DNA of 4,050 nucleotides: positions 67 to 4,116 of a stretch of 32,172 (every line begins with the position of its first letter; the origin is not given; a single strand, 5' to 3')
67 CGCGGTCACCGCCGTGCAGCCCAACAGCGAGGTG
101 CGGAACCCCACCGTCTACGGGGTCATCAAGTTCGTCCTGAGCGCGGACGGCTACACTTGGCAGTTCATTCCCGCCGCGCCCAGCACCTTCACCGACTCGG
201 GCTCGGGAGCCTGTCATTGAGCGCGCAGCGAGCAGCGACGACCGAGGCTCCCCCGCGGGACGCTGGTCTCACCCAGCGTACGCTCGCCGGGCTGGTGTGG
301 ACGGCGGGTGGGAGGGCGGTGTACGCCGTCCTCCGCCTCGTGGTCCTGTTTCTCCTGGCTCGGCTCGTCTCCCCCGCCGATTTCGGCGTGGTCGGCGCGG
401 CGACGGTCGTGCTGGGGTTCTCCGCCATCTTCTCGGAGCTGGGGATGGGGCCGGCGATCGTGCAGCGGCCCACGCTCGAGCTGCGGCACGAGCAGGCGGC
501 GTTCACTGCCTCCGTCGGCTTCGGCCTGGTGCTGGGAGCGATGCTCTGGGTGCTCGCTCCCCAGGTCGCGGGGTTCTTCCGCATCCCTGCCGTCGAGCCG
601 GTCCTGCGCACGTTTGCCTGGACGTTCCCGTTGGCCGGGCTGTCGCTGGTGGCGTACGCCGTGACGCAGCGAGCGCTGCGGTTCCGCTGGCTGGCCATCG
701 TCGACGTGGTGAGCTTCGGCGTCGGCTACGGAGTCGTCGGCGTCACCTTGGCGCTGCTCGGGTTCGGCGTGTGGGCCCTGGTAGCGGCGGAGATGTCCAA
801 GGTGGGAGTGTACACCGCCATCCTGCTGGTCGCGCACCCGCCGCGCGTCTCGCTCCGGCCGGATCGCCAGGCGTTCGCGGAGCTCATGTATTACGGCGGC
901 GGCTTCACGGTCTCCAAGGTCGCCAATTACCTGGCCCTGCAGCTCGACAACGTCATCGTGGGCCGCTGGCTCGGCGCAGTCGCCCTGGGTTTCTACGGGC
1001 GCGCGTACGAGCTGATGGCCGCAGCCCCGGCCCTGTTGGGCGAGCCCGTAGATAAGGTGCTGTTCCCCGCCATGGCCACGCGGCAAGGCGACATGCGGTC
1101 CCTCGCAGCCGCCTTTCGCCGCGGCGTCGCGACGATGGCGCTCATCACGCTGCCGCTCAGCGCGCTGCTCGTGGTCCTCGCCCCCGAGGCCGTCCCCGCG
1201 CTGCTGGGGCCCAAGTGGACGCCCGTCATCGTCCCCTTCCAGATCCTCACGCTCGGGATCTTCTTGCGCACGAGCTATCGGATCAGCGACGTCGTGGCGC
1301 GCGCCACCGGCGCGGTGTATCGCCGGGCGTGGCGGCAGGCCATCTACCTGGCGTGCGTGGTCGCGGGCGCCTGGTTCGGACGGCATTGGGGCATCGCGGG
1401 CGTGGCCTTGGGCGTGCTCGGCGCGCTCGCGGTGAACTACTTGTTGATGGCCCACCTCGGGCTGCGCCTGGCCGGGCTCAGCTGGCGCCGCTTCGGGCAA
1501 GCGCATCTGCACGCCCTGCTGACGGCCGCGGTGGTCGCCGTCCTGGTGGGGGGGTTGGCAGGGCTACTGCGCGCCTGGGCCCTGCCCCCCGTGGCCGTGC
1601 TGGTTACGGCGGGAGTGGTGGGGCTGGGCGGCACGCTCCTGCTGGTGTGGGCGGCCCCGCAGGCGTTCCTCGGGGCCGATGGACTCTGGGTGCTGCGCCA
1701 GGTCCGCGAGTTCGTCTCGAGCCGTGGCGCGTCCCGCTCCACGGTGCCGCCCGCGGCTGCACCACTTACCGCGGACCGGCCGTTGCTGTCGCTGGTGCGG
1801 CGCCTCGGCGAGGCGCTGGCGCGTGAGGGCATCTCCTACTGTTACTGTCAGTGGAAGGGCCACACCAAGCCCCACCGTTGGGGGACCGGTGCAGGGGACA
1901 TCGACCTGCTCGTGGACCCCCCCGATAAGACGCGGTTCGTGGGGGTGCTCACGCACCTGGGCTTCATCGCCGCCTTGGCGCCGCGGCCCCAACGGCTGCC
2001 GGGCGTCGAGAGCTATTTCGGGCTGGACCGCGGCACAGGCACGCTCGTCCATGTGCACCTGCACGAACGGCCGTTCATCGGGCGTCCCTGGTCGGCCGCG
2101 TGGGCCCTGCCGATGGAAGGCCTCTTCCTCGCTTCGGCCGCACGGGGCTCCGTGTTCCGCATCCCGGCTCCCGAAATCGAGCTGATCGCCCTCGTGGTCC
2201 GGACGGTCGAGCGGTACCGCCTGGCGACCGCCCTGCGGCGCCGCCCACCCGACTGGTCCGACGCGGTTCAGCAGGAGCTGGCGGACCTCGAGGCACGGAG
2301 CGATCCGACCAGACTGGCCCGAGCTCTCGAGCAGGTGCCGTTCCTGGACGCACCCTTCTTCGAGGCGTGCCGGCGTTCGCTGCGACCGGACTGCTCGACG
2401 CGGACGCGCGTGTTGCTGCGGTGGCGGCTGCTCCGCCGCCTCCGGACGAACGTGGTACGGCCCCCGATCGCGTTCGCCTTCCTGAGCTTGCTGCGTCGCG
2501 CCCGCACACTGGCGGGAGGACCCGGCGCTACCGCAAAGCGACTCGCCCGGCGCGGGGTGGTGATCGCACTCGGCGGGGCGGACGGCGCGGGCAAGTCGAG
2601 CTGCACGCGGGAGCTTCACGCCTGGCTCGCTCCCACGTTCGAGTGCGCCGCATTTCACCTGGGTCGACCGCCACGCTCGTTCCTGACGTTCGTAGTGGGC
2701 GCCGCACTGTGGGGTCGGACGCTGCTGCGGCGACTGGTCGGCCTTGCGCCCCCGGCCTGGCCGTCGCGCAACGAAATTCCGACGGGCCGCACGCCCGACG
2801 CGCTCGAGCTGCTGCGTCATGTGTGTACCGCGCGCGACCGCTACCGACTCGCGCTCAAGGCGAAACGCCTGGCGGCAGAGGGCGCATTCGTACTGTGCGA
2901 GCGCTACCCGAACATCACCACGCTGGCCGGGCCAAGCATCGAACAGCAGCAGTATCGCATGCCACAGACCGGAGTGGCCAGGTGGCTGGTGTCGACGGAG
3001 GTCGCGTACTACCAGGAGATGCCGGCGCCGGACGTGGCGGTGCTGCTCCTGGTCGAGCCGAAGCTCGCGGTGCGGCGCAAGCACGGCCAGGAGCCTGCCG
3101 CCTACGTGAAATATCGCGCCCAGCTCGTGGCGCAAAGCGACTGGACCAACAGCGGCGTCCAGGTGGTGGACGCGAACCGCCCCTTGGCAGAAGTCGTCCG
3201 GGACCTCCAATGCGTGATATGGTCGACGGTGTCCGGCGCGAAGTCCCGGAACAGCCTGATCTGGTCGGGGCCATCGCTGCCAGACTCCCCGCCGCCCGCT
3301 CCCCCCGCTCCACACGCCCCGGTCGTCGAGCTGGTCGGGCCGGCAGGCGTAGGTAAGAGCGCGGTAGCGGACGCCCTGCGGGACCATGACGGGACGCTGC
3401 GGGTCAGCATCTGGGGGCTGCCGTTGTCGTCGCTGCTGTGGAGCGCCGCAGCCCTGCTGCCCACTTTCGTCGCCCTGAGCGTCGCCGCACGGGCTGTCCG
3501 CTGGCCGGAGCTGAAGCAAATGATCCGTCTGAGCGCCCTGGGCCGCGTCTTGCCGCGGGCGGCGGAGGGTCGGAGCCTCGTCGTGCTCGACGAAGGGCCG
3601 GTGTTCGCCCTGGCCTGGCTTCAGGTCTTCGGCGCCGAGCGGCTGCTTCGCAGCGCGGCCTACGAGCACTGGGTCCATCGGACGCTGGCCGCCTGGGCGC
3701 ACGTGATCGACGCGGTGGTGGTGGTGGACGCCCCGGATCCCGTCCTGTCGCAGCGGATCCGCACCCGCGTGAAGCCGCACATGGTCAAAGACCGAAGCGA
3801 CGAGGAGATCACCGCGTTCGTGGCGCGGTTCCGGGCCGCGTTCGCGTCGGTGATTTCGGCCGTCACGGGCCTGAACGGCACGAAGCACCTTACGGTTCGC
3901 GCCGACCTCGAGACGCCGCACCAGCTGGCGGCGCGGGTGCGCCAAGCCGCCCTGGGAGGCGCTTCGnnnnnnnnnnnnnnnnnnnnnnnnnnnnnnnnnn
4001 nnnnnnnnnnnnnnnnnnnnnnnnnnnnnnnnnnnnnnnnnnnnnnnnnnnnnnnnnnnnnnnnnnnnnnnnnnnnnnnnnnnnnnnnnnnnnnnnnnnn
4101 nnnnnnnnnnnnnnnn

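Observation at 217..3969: Wzx flippase fused in frame to a nucleotidyltransferase-like domain and two P-loop kinase-like domains (1250 aa)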

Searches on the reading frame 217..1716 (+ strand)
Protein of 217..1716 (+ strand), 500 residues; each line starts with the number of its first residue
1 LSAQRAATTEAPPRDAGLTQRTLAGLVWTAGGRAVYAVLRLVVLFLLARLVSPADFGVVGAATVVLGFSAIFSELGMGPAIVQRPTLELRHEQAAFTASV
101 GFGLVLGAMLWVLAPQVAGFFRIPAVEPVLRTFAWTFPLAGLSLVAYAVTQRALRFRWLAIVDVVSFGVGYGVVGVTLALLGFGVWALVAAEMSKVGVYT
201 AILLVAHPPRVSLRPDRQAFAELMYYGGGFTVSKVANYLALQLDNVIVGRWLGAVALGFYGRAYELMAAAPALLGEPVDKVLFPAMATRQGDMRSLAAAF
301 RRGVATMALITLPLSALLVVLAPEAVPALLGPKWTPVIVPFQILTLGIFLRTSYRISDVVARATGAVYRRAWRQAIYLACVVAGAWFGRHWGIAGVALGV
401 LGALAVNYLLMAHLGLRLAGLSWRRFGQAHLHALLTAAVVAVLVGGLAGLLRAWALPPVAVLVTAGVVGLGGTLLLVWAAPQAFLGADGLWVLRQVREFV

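Call 20: search_solved_structures(query=window:217-1716:+, max_evalue=0.01, show_alignments=1)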
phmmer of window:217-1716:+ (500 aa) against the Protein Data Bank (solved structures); distinct sequences matched with E-value up to 0.01: 0.

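Call 64: find_homologous_proteins(query=window:217-1701:+, max_evalue=1e-10)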
Query window:217-1701:+ (495 aa): 866 proteins with E <= 1e-10 among 8000 candidates; the best 120 are listed.
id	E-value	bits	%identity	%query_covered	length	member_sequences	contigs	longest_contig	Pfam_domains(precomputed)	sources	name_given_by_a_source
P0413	1.7e-237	807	79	98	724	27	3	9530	PF01943.23,PF13440.12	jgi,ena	-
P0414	5.5e-226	769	77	97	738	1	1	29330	PF01943.23,PF13671.13,PF13238.13,PF13440.12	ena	-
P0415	6.0e-224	762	75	99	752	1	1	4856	PF01943.23,PF13671.13,PF13238.13,PF13440.12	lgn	-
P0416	3.2e-217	740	80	88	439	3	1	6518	PF01943.23,PF13440.12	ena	-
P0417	1.6e-184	632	64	98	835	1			PF01943.23,PF13440.12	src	-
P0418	2.1e-167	576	62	96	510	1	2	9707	PF01943.23,PF13440.12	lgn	-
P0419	3.8e-160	552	58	95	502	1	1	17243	PF01943.23,PF13440.12,PF03023.20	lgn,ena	-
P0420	4.7e-160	552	58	96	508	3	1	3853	PF01943.23,PF13440.12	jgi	-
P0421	5.2e-160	552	56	97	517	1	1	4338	PF01943.23,PF13440.12,PF03023.20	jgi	jgi:O-antigen/teichoic acid export membrane protein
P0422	5.7e-160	551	60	97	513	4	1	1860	PF01943.23,PF13440.12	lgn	-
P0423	7.1e-160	551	82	66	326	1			PF01943.23,PF13440.12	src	-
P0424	1.7e-159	550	56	97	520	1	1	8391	PF01943.23,PF13440.12,PF03023.20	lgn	-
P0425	1.5e-158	547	55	96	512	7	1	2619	PF01943.23,PF13440.12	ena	-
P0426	2.5e-158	546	56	95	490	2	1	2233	PF01943.23,PF13440.12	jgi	jgi:PST family polysaccharide transporter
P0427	4.3e-158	545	56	98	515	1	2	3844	PF01943.23,PF13440.12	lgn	-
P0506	8.8e-150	518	54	96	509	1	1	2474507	PF01943.23,PF13440.12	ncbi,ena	-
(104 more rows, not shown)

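Call 66: find_encoding_contigs(protein=P0414, flank=9000, max_places=2)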
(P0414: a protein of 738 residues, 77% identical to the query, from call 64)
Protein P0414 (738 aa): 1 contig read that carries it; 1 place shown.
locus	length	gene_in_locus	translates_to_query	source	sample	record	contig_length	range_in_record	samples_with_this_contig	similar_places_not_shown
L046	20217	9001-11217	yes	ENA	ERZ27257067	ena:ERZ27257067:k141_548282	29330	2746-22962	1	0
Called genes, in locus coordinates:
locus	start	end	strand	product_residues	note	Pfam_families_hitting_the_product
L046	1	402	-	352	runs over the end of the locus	PF04185:Phosphoesterase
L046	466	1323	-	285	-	PF02563:Poly_export (weak), PF10531:SLBB (weak)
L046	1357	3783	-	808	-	PF02706:Wzz (weak), PF13807:GNVR, PF01656:CbiA (weak)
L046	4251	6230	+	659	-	PF13727:CoA_binding_3, PF13460:NAD_binding_10 (faint), PF04321:RmlD_sub_bind, PF08659:KR, PF01370:Epimerase, PF02719:Polysacc_synt_2, PF16363:GDP_Man_Dehyd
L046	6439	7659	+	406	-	PF01041:DegT_DnrJ_EryC1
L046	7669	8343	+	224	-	PF02585:PIG-L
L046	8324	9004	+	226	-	PF02397:Bac_transf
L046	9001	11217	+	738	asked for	PF01943:Polysacc_synt, PF13440:Polysacc_synt_3, PF13238:AAA_18 (faint), PF13671:AAA_33 (faint)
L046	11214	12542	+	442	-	PF04932:Wzy_C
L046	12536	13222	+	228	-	PF02223:Thymidylate_kin (faint)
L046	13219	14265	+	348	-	PF14907:NTP_transf_5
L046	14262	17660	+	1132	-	PF15632:ATPgrasp_Ter, PF13579:Glyco_trans_4_4, PF13439:Glyco_transf_4, PF00534:Glycos_transf_1, PF13692:Glyco_trans_1_4, PF13480:Acetyltransf_6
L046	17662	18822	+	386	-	PF15632:ATPgrasp_Ter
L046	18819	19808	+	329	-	PF13439:Glyco_transf_4, PF13579:Glyco_trans_4_4, PF13692:Glyco_trans_1_4, PF00534:Glycos_transf_1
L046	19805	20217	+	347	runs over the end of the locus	PF00535:Glycos_transf_2, PF13506:Glyco_transf_21 (weak), PF13641:Glyco_tranf_2_3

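Call 78: find_encoding_contigs(protein=P0506, flank=7000, max_places=1)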
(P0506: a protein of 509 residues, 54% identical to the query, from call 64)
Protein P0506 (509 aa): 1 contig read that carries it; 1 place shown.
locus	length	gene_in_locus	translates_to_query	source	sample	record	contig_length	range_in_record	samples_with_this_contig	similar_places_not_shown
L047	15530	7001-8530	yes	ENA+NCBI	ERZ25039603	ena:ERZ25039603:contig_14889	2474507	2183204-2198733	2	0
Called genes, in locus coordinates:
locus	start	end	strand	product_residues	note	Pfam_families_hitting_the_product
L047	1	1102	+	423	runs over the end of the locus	-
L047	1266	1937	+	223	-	PF02223:Thymidylate_kin (faint)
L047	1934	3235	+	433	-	PF15632:ATPgrasp_Ter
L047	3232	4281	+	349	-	PF13439:Glyco_transf_4, PF13579:Glyco_trans_4_4, PF13692:Glyco_trans_1_4, PF00534:Glycos_transf_1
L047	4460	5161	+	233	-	PF02397:Bac_transf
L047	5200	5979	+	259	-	PF00551:Formyl_trans_N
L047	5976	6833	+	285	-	PF01522:Polysacc_deac_1, PF11959:DUF3473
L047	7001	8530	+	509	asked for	PF01943:Polysacc_synt, PF13440:Polysacc_synt_3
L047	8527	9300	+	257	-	-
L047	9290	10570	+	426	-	PF04932:Wzy_C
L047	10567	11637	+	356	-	PF13506:Glyco_transf_21 (weak), PF00535:Glycos_transf_2, PF13641:Glyco_tranf_2_3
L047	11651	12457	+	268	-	PF01522:Polysacc_deac_1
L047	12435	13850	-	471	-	PF22842:Pel9A-like_beta_helix, PF05048:NosD (faint), PF13229:Beta_helix (weak)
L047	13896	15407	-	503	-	PF22842:Pel9A-like_beta_helix, PF13229:Beta_helix (faint)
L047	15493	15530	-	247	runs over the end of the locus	-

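Call 79: find_encoding_contigs(protein=P0418, flank=7000, max_places=1)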
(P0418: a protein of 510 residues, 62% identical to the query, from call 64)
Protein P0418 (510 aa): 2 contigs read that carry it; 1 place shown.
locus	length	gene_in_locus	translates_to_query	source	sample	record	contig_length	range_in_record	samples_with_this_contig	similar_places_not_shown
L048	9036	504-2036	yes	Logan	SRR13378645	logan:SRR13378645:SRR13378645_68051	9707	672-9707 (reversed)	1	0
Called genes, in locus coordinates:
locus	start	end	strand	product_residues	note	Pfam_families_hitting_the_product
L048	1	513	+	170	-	?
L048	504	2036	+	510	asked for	PF01943:Polysacc_synt, PF13440:Polysacc_synt_3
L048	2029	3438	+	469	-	PF14907:NTP_transf_5 (weak)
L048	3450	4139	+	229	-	PF13238:AAA_18 (faint), PF13671:AAA_33 (faint)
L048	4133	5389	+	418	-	PF04932:Wzy_C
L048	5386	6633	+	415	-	PF20706:GT4-conflict, PF00534:Glycos_transf_1, PF13692:Glyco_trans_1_4, PF13524:Glyco_trans_1_2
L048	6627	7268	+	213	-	PF02223:Thymidylate_kin (faint), PF03308:MeaB (weak)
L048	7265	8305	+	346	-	-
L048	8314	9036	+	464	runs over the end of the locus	?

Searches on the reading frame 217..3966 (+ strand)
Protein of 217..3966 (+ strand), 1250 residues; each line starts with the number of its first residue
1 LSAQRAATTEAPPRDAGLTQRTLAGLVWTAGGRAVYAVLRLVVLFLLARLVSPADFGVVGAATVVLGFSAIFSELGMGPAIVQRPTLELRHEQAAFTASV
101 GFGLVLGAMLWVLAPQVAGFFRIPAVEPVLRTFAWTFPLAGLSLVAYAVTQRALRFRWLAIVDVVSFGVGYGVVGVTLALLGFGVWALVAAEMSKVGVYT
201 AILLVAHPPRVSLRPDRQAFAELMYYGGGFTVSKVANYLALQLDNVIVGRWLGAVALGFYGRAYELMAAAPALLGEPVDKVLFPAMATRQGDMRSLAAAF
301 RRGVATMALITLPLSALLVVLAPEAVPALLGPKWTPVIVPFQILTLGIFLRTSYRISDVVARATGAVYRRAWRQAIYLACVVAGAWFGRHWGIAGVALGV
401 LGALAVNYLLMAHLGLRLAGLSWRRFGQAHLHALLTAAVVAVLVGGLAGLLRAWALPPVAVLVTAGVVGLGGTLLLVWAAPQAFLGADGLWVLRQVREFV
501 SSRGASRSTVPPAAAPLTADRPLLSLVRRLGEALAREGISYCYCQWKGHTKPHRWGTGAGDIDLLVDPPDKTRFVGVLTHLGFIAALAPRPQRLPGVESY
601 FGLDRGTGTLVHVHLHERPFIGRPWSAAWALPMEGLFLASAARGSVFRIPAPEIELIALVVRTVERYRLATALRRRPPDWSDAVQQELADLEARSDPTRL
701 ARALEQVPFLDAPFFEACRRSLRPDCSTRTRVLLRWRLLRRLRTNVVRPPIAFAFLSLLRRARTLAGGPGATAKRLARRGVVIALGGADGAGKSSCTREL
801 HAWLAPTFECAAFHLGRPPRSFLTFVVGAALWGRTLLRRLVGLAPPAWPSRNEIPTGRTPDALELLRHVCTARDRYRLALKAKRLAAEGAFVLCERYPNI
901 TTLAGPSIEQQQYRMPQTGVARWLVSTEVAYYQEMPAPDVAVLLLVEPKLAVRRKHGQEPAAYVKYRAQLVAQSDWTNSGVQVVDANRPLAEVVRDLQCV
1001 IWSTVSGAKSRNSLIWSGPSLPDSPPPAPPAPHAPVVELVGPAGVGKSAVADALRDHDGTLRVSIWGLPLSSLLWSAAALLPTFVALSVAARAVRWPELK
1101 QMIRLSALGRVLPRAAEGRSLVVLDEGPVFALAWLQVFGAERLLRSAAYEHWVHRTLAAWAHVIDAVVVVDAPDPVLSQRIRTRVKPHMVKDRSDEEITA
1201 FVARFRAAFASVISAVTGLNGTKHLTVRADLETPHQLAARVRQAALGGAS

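Call 3: search_protein_families(library=pfam, proteins=[window:217-3966:+], max_evalue=0.1)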
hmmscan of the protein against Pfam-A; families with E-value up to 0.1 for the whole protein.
window:217-3966:+ (1250 aa): 12 families
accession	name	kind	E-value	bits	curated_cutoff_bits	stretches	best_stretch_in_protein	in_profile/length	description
PF13440.11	Polysacc_synt_3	-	1.8e-72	244.5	23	1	46-338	1-292/293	Polysaccharide biosynthesis protein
PF01943.22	Polysacc_synt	-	7.6e-32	111.3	28.2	1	24-287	3-271/274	Polysaccharide biosynthesis protein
PF13191.12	AAA_16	-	9.2e-06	26.7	32.6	1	1034-1125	24-139/167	AAA ATPase domain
PF13671.12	AAA_33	-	1.8e-05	25.5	27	1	1036-1206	1-141/143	AAA domain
PF13401.12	AAA_22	-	3.6e-05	24.5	27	0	1035-1126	6-92/130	AAA domain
PF13238.12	AAA_18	-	6.3e-05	23.9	29.4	1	1038-1196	2-124/128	AAA domain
PF13521.12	AAA_28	-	0.0003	21.5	27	0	1039-1177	4-122/164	AAA domain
PF02223.23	Thymidylate_kin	-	0.007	16.5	27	0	933-995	112-183/185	Thymidylate kinase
PF05052.17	MerE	-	0.0096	16.3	22.8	1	375-412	36-73/75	MerE protein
PF13555.12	AAA_29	-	0.017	15.3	27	0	1038-1054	26-42/61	P-loop containing region of AAA domain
PF14907.12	NTP_transf_5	-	0.028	14.4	31.2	1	559-668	94-196/249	Uncharacterised nucleotidyltransferase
PF00005.33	ABC_tran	-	0.07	14.2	25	0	1035-1055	12-32/137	ABC transporter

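Call 4: search_protein_families(library=ncbifam, proteins=[window:217-3966:+], max_evalue=0.1)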
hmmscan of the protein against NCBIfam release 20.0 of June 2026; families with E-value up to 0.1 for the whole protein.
window:217-3966:+ (1250 aa): 12 families
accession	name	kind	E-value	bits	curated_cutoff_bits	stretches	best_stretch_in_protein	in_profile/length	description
NF007773.0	PRK10459.1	equivalog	3.7e-52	177.9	273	1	18-477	3-464/492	MOP flippase family protein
NF047674.1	TeichurnBiosyTuaB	equivalog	2e-41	142.5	580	1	18-451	4-439/469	teichuronic acid biosynthesis protein TuaB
NF058658.1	Oglyco_Wzx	exception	1.6e-35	123.1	720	1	17-368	5-357/478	O-glycosylation flippase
NF005923.0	PRK07933.1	equivalog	4.8e-05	22.8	193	1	872-959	71-154/213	dTMP kinase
TIGR01695.1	murJ_mviN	equivalog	0.002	16.9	235.55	1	254-328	258-332/506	murein biosynthesis integral membrane protein MurJ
TIGR00041.1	DTMP_kinase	equivalog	0.0037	17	83.25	0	779-820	3-42/196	dTMP kinase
NF001381.0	PRK00279.1-3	equivalog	0.0052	16.6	187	0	1151-1215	94-158/188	adenylate kinase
NF006746.0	PRK09270.1-5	subfamily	0.008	15.1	250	0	778-809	19-50/210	nucleoside/nucleotide kinase family protein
NF010004.0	PRK13477.1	equivalog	0.041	12.3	524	0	776-802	281-307/514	bifunctional pantoate--beta-alanine ligase/(d)CMP kinase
TIGR00958.1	3a01208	subfamily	0.053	11.7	874.6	0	1036-1055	509-528/711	antigen peptide transporter 2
NF005252.0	PRK06762.1-3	equivalog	0.069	12.9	258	0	1031-1059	8-36/189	hypothetical protein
NF010068.0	PRK13548.1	equivalog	0.083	12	261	0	778-806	29-57/261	heme ABC transporter ATP-binding protein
